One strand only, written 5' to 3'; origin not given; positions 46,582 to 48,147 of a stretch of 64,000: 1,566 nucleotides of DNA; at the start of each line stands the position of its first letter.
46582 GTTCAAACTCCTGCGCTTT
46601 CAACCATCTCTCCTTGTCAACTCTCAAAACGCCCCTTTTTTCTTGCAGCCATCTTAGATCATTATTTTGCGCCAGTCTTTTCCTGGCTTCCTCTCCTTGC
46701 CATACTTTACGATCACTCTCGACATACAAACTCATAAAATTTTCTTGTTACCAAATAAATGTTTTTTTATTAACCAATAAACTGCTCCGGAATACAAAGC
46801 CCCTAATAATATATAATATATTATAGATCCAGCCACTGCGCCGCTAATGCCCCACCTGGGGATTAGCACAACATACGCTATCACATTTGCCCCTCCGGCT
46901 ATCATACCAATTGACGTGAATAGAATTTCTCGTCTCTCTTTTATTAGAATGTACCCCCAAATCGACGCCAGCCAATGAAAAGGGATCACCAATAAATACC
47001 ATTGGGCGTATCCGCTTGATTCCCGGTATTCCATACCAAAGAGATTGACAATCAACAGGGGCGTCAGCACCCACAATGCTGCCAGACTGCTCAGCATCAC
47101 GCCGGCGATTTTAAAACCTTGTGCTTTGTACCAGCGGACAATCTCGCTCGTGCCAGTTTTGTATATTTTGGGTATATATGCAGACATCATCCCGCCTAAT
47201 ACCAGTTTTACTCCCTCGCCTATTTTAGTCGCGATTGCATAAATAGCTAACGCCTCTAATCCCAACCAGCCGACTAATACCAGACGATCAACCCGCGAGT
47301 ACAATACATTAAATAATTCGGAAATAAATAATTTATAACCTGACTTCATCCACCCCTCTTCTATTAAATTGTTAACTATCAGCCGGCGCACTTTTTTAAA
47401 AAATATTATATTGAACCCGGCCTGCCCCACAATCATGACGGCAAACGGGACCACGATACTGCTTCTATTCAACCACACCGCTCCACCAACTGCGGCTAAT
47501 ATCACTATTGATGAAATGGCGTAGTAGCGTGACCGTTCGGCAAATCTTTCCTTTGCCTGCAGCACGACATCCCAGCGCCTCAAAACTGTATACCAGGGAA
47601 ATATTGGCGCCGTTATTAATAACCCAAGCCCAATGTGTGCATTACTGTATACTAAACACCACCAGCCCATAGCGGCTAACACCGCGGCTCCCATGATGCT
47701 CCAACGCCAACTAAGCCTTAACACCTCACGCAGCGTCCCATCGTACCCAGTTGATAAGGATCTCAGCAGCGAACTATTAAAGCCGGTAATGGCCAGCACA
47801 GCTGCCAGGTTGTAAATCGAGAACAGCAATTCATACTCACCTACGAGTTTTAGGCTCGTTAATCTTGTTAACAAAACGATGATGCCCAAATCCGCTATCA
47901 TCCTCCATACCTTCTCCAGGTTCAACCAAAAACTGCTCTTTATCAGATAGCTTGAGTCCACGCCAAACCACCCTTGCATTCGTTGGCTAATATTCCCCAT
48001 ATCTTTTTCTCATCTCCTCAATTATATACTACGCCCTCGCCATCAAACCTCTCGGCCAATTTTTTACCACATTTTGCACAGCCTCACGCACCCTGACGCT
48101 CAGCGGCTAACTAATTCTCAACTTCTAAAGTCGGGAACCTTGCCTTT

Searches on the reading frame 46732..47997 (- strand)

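Call 39: search_protein_families(library=pfam, proteins=[window:46732-47997:-], max_evalue=0.01)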
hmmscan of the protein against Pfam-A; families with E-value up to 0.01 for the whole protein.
window:46732-47997:- (421 aa): 1 family
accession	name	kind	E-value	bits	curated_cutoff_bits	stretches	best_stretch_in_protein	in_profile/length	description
PF01943.22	Polysacc_synt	-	1.4e-08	34.9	28.2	1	19-279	2-271/274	Polysaccharide biosynthesis protein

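Call 81: search_protein_families(library=ncbifam, proteins=[window:46732-47997:-], max_evalue=0.00001)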
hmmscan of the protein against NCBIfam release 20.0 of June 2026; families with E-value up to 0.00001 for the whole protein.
window:46732-47997:- (421 aa): 0 families
